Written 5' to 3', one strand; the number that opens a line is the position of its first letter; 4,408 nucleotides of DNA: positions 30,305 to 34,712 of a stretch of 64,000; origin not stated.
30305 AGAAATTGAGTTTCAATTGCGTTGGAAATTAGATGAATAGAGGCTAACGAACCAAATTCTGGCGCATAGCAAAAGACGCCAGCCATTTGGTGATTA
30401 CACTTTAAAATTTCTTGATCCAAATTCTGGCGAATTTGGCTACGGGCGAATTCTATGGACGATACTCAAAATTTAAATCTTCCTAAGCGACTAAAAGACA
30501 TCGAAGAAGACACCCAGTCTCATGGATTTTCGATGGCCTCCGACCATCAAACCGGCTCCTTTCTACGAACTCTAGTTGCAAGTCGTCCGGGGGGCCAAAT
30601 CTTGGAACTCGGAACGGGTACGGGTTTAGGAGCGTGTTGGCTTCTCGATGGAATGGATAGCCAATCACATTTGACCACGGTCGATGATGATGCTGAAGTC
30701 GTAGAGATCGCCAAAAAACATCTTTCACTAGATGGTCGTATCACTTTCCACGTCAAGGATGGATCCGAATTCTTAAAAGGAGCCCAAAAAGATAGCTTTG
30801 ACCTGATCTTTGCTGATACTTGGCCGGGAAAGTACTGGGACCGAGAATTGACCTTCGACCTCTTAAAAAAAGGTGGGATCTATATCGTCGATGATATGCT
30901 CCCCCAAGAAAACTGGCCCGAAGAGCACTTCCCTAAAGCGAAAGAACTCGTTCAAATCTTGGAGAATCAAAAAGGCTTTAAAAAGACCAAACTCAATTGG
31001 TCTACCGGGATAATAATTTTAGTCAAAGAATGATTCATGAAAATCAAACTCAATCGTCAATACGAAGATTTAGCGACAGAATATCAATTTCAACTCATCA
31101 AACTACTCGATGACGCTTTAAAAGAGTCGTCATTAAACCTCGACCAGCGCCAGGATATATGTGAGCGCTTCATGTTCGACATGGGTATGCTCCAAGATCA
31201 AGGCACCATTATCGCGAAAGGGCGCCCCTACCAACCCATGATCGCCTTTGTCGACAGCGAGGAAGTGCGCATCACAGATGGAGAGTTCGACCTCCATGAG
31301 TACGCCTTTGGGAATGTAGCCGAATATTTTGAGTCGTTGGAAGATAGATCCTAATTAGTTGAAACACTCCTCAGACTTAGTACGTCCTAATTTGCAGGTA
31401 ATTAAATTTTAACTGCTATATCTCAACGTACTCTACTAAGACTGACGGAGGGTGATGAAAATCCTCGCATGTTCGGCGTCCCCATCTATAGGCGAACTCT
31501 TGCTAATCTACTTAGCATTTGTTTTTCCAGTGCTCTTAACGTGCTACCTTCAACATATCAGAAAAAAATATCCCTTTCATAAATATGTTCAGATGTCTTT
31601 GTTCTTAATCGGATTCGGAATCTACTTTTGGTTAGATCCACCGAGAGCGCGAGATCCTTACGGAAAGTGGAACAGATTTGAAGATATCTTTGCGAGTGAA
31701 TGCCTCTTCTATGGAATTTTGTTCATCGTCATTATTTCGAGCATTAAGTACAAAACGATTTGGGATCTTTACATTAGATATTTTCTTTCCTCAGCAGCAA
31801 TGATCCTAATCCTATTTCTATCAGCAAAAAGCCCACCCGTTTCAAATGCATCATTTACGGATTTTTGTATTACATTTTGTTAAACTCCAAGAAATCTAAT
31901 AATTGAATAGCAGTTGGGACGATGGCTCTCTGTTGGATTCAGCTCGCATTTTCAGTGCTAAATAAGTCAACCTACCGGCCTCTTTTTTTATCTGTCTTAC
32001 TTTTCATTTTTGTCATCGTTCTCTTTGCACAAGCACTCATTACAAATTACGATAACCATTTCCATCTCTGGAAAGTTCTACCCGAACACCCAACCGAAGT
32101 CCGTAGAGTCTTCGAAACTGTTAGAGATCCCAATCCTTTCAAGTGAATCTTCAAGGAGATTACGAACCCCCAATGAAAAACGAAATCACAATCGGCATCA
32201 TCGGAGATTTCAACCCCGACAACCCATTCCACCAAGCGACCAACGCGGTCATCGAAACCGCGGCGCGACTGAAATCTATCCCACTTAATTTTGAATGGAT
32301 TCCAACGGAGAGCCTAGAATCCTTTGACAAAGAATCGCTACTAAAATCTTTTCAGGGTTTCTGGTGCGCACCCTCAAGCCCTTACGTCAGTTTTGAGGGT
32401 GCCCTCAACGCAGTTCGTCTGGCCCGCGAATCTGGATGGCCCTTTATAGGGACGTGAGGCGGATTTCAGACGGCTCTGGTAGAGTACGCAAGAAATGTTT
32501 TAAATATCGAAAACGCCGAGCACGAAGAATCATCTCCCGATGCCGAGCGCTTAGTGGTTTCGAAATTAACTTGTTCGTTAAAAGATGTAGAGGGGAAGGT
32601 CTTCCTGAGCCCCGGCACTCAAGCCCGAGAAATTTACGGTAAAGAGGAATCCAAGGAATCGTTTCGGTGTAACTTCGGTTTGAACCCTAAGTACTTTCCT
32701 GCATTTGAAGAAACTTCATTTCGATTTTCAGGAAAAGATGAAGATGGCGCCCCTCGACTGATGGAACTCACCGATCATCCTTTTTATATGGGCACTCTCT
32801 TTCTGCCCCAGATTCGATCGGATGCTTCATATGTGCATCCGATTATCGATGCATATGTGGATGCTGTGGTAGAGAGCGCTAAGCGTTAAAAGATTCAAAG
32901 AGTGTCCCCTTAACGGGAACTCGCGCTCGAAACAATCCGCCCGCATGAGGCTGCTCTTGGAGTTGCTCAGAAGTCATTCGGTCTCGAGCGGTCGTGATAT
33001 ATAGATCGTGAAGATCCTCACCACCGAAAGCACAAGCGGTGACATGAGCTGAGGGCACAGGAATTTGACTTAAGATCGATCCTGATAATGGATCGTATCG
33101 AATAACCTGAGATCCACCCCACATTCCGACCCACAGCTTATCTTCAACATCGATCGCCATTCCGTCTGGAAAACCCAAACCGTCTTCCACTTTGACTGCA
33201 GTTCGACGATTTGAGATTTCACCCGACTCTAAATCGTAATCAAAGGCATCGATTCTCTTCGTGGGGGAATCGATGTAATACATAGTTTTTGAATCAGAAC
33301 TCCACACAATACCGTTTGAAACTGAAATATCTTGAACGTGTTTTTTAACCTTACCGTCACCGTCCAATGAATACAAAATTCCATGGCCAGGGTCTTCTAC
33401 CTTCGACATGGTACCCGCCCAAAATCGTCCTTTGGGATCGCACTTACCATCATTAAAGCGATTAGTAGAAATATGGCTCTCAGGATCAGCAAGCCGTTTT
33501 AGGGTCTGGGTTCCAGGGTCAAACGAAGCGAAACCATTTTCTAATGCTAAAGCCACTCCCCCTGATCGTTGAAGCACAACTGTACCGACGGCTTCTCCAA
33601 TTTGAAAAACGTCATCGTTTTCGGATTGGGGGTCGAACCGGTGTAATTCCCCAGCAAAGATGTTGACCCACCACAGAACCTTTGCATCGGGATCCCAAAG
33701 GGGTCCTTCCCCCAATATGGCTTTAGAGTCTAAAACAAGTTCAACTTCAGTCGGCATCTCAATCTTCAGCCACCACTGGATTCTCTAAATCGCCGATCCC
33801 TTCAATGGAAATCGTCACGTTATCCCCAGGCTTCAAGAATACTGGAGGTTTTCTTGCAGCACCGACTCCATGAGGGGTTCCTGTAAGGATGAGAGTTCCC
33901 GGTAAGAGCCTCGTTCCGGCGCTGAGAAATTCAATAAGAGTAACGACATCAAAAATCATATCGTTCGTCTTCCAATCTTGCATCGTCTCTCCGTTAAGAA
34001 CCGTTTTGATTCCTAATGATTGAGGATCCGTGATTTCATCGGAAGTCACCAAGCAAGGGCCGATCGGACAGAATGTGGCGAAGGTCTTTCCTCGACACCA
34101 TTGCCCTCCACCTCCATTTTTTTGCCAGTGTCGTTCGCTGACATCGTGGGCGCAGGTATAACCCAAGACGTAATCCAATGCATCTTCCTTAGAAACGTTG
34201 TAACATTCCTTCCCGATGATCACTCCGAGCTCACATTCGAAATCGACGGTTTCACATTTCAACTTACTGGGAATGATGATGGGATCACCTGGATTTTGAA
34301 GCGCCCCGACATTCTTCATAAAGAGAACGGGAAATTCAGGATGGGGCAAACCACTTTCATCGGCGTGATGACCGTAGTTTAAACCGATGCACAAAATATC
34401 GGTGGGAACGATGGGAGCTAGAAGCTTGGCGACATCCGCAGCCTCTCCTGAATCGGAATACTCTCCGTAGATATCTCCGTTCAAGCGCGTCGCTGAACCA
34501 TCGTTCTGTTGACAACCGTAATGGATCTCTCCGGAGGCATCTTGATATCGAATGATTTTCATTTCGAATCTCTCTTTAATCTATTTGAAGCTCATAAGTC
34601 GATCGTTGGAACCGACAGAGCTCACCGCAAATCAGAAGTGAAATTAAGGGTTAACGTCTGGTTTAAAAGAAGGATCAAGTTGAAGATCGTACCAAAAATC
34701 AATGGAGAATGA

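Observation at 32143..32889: Single in-frame TGA at the nucleophile-Cys position of a CTP-synthase-C-terminal-like amidotransferase: candidate selenoprotein or fresh pseudogene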

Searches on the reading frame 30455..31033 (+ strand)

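Call 44: search_protein_families(library=ncbifam, proteins=[window:30455-31033:+], max_evalue=0.00001)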
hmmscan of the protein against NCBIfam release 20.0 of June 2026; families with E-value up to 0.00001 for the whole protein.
window:30455-31033:+ (192 aa): 4 families
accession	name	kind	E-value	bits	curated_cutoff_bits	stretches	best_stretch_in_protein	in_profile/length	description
NF043040.1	corrin_prot_MT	hypoth_equivalog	5.5e-07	29.2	180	1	43-152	39-155/216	corrinoid protein-associated methyltransferase CpaM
TIGR04364.1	methyltran_FxLD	equivalog_domain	5.9e-07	28.9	320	1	20-119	57-155/394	methyltransferase, FxLD system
TIGR04188.1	methyltr_grsp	subfamily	1.9e-06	27.5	380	1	43-105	105-167/363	ATP-grasp peptide maturase system methyltransferase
NF002010.0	PRK00811.1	equivalog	9.1e-06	25.1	260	0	71-122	103-160/287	polyamine aminopropyltransferase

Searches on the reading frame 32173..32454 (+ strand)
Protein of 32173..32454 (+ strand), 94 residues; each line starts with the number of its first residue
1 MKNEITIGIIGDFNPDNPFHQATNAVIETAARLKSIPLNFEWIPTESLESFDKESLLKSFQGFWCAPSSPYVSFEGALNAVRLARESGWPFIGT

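Call 16: find_encoding_contigs(protein=window:32173-32454:+, flank=10000, max_places=6)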
Protein window:32173-32454:+ (94 aa): 1 contig read that carries it; 1 place shown.
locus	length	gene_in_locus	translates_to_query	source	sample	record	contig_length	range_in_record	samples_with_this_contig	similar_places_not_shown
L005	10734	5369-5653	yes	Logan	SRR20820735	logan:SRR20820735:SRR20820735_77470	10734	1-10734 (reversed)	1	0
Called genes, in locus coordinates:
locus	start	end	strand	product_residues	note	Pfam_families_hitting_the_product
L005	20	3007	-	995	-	PF22244:GCE_fung, PF03781:FGE-sulfatase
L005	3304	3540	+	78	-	PF20068:Amphi-Trp (weak)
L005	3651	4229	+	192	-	PF01596:Methyltransf_3, PF05175:MTS (weak), PF13847:Methyltransf_31, PF08241:Methyltransf_11 (weak), PF13578:Methyltransf_24, PF13649:Methyltransf_25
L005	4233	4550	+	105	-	-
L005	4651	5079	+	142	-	-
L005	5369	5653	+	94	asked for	-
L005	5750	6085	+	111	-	-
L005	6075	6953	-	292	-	PF08450:SGL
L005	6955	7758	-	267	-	PF01557:FAA_hydrolase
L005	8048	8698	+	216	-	-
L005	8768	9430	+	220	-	-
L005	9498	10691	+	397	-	PF01408:GFO_IDH_MocA, PF22725:GFO_IDH_MocA_C3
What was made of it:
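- Gene callers produced 94-aa and 111-aa products (call 16).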

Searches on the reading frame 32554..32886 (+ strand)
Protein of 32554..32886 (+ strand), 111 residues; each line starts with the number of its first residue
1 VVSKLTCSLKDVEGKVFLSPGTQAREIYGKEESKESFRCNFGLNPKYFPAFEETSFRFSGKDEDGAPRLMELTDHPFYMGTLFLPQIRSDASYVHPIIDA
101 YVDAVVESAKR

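Call 20: find_homologous_proteins(query=window:32554-32886:+, max_evalue=0.00001)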
Query seq(111 aa) (111 aa): 2 proteins with E <= 0.00001 among 5 candidates.
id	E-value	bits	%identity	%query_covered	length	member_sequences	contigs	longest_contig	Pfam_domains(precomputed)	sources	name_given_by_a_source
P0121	3.7e-55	202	93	86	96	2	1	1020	-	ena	-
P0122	6.5e-20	89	43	99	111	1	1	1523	-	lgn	-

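Call 21: find_encoding_contigs(protein=P0121, flank=5000)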
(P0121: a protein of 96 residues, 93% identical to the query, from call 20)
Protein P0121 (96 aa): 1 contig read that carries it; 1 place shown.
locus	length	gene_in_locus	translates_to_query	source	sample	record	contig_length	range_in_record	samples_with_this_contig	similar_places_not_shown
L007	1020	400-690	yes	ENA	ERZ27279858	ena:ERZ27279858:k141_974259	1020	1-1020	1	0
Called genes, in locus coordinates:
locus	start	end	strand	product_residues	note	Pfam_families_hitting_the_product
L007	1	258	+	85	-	?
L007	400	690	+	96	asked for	-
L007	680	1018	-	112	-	?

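Call 22: find_encoding_contigs(protein=P0122, flank=5000)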
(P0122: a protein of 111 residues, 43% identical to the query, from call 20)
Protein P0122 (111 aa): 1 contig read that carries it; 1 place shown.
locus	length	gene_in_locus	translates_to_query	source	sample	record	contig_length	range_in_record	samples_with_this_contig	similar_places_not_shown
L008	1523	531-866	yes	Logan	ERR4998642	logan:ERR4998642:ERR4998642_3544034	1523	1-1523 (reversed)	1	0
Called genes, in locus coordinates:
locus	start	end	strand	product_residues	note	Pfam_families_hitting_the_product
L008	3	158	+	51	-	?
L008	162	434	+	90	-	-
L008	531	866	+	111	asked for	-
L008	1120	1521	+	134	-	?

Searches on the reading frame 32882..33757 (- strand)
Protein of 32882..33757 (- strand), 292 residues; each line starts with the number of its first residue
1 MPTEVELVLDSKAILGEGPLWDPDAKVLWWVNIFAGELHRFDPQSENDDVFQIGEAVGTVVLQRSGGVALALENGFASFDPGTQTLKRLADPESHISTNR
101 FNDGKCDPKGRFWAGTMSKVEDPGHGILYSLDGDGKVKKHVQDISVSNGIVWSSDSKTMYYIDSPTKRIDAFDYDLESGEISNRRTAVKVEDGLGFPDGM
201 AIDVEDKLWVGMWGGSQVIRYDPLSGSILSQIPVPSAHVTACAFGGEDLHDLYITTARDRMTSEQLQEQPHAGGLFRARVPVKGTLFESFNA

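Call 17: find_encoding_contigs(protein=window:32882-33757:-, flank=10000, max_places=6)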
Protein window:32882-33757:- (292 aa): 1 contig read that carries it; 1 place shown.
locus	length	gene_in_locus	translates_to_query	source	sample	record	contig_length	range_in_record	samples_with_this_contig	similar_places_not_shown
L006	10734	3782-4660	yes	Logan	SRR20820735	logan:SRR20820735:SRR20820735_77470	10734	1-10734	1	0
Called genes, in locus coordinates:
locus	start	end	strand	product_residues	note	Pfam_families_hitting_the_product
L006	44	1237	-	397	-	PF01408:GFO_IDH_MocA, PF22725:GFO_IDH_MocA_C3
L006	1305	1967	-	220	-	-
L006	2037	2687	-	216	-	-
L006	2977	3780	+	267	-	PF01557:FAA_hydrolase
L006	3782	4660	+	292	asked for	PF08450:SGL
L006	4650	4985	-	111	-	-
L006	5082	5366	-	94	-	-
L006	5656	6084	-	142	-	-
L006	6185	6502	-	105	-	-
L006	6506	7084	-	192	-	PF01596:Methyltransf_3, PF05175:MTS (weak), PF13847:Methyltransf_31, PF08241:Methyltransf_11 (weak), PF13578:Methyltransf_24, PF13649:Methyltransf_25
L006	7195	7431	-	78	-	PF20068:Amphi-Trp (weak)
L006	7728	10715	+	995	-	PF22244:GCE_fung, PF03781:FGE-sulfatase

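Call 44: search_protein_families(library=ncbifam, proteins=[window:32882-33757:-], max_evalue=0.00001)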
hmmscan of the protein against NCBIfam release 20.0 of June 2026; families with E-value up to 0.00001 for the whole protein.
window:32882-33757:- (292 aa): 0 families

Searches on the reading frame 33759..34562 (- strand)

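Call 44: search_protein_families(library=ncbifam, proteins=[window:33759-34562:-], max_evalue=0.00001)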
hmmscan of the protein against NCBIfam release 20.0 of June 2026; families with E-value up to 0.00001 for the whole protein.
window:33759-34562:- (267 aa): 6 families
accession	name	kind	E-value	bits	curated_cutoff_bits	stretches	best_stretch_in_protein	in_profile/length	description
NF053535.1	DhyDRhmHlse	equivalog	2.8e-66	223.7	500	1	55-265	72-280/284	2,4-didehydro-3-deoxy-L-rhamnonate hydrolase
TIGR02303.1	HpaG-C-term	equivalog_domain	2.5e-55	187.6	276.4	1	30-266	20-245/245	4-hydroxyphenylacetate degradation bifunctional isomerase/decarboxylase, C-terminal subunit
NF011750.0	PRK15203.1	equivalog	3.3e-36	125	811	1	55-267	224-426/429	4-hydroxyphenylacetate degradation bifunctional isomerase/decarboxylase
NF007967.0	PRK10691.1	equivalog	3.2e-33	114.9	201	1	55-254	18-210/219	fumarylacetoacetate hydrolase family protein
NF009399.0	PRK12764.1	equivalog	4.3e-32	111.8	444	1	51-256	19-212/501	fumarylacetoacetate hydrolase family protein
TIGR02305.1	HpaG-N-term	equivalog_domain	5.7e-30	104.4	228.65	1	75-263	30-205/205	4-hydroxyphenylacetate degradation bifunctional isomerase/decarboxylase, N-terminal subunit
